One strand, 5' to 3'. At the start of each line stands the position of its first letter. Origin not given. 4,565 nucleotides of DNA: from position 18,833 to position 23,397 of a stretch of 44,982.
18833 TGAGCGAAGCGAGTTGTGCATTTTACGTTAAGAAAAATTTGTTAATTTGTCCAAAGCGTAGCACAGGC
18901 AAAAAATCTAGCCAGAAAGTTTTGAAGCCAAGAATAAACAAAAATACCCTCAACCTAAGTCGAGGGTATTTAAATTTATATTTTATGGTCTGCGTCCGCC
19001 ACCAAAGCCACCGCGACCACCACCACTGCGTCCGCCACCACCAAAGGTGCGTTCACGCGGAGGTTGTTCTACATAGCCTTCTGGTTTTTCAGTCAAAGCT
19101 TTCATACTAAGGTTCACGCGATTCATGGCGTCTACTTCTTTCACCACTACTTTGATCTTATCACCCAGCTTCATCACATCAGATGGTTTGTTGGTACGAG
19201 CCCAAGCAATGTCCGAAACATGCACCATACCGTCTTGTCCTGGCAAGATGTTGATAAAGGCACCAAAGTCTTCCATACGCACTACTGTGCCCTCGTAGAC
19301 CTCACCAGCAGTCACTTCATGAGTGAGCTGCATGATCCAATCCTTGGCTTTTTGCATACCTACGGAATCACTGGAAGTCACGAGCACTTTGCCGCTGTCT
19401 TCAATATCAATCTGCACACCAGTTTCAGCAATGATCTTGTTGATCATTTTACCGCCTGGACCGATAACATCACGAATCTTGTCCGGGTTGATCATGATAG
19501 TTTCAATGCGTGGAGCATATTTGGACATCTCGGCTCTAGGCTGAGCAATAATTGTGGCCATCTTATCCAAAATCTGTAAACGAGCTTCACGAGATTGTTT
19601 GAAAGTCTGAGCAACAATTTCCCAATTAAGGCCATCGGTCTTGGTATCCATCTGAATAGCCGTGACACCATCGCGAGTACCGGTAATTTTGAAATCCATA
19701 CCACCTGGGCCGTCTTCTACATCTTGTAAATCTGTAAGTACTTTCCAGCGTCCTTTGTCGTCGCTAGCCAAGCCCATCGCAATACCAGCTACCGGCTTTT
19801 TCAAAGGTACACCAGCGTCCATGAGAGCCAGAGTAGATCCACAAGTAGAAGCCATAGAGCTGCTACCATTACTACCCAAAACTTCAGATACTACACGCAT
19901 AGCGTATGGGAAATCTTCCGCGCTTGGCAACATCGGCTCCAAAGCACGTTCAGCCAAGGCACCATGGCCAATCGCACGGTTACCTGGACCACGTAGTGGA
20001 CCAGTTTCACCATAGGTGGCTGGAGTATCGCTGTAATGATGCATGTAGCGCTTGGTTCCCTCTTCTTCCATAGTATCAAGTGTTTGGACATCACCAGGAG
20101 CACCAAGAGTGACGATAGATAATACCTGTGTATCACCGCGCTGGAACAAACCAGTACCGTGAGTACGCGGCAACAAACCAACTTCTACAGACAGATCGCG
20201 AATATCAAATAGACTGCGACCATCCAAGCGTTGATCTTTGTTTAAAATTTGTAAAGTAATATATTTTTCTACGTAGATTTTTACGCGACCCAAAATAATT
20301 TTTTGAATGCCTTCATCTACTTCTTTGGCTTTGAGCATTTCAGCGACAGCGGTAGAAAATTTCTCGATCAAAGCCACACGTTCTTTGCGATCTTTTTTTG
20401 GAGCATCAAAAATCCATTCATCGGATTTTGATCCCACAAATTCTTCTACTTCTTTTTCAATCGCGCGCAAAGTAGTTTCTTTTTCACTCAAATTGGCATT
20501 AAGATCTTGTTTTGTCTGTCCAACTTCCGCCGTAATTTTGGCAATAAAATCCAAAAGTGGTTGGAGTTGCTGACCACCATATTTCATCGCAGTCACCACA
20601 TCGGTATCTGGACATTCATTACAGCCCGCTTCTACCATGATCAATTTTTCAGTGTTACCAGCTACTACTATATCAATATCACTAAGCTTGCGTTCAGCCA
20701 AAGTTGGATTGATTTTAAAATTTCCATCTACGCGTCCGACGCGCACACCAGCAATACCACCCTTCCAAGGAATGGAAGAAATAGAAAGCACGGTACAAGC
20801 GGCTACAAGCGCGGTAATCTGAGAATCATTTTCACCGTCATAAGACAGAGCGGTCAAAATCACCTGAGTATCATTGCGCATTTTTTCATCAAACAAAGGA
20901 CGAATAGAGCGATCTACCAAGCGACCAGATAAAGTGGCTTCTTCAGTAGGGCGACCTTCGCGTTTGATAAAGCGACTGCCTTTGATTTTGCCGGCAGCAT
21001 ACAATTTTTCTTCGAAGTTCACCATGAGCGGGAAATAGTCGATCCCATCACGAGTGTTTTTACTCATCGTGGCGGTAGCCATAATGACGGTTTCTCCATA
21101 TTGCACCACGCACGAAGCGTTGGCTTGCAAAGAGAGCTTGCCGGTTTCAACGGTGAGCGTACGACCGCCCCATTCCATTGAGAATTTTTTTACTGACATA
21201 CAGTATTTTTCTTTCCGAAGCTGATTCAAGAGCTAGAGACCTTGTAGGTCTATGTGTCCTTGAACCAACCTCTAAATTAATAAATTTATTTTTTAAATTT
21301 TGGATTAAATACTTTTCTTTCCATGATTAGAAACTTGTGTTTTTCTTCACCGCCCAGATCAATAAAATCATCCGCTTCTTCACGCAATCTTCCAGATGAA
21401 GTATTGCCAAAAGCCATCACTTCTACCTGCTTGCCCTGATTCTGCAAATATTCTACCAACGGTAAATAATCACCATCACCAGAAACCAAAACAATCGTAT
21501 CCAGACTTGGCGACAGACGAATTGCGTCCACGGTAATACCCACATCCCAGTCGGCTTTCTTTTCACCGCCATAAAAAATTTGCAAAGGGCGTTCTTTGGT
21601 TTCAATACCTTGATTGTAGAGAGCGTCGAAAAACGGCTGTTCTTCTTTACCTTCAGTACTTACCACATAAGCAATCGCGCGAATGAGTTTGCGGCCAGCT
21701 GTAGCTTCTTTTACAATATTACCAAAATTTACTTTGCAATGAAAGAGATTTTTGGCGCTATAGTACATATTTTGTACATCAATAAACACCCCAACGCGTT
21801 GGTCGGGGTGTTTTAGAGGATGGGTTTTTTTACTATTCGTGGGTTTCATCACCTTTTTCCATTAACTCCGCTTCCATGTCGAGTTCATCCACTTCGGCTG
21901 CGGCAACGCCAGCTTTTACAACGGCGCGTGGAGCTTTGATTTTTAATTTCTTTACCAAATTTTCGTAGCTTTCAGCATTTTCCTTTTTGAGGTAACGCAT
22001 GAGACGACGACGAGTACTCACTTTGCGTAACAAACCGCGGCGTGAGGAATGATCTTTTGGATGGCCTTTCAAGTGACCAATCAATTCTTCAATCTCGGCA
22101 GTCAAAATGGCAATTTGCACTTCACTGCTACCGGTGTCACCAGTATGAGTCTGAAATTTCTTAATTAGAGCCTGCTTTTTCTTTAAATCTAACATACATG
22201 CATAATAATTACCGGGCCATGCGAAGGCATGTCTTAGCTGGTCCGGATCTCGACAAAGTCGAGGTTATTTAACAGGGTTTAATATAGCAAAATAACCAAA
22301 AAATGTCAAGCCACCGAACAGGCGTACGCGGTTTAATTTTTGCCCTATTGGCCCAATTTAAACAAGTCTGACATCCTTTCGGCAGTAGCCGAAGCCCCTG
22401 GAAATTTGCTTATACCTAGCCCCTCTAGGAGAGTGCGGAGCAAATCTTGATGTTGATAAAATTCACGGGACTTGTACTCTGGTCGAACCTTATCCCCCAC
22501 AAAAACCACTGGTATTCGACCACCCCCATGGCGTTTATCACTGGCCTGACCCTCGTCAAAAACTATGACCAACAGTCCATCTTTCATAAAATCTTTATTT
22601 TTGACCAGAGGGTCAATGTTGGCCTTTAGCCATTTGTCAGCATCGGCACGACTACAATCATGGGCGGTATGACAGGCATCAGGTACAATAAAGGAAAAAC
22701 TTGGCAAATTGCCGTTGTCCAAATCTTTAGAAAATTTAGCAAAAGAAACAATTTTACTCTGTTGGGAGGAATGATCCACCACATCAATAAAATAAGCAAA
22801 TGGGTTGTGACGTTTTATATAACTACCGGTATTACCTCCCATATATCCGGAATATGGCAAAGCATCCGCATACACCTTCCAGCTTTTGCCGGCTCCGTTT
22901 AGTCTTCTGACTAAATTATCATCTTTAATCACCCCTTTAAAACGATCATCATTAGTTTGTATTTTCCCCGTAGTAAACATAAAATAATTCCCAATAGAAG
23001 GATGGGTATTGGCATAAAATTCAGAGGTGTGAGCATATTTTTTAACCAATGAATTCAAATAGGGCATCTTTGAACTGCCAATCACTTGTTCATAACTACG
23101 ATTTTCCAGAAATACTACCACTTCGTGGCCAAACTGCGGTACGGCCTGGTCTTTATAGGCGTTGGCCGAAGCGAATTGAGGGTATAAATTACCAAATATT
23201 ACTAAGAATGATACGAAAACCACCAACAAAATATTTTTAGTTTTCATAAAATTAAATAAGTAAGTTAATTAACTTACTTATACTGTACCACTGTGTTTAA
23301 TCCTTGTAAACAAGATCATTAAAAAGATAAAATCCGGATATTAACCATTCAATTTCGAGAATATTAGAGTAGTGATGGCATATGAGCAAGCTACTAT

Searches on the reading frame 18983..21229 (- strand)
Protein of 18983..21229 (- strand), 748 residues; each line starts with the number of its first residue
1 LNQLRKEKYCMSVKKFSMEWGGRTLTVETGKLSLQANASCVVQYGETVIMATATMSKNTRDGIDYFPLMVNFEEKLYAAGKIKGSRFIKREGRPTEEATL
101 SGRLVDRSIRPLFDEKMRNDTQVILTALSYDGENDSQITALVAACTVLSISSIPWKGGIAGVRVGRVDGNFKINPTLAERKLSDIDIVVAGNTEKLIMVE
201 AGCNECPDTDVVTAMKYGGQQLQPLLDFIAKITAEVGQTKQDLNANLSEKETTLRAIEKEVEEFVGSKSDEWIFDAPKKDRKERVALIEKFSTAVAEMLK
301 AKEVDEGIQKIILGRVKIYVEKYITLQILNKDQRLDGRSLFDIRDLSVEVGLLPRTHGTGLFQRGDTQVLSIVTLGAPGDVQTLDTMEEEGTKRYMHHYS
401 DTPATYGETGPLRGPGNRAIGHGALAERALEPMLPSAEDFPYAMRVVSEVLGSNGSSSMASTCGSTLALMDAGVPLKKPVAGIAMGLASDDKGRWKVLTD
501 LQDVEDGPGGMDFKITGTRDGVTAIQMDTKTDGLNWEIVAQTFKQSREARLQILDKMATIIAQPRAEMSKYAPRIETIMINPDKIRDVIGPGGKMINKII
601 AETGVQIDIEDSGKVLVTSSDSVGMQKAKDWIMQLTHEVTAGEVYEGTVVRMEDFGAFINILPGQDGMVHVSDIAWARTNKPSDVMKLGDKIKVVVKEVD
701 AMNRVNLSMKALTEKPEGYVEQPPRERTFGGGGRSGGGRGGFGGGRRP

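Call 57: search_protein_families(library=pfam, proteins=[window:18983-21229:-], max_evalue=0.001)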
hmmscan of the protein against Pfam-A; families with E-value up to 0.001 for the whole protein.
window:18983-21229:- (748 aa): 5 families
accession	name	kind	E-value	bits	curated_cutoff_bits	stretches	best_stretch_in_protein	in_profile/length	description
PF01138.27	RNase_PH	-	5.9e-47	159.8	25.5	2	22-154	2-130/130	3' exoribonuclease family, domain 1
PF00575.29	S1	-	4.6e-19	69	22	1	639-710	2-74/74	S1 RNA binding domain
PF03725.20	RNase_PH_C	-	8.1e-14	51.8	20.8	1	159-218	3-64/67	3' exoribonuclease family, domain 2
PF00013.35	KH_1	-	3.5e-11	43.1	21.5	1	576-634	2-66/66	KH domain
PF22675.2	KH-I_KHDC4-BBP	-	0.00098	19.4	30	0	585-615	8-38/76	KHDC4/BBP-like, KH-domain type I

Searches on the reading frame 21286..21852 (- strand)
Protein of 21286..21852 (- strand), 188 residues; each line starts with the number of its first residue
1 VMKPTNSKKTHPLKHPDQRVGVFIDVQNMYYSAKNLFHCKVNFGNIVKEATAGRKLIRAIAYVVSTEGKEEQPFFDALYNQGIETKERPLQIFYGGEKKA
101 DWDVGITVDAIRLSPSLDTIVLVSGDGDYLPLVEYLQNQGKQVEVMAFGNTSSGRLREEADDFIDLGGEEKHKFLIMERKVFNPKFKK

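Call 57: search_protein_families(library=pfam, proteins=[window:21286-21852:-], max_evalue=0.001)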
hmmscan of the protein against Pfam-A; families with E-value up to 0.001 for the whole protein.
window:21286-21852:- (188 aa): 1 family
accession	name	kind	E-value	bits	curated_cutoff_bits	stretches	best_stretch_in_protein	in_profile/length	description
PF01936.24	NYN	-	1.3e-36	126.8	24.2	1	19-166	1-144/145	NYN domain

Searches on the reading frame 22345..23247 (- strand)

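Call 57: search_protein_families(library=pfam, proteins=[window:22345-23247:-], max_evalue=0.001)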
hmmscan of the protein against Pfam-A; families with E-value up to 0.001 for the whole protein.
window:22345-23247:- (300 aa): 1 family
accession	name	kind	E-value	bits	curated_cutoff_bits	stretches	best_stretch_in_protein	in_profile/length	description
PF04185.19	Phosphoesterase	-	2.2e-31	109.7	23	1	59-274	105-350/356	Phosphoesterase family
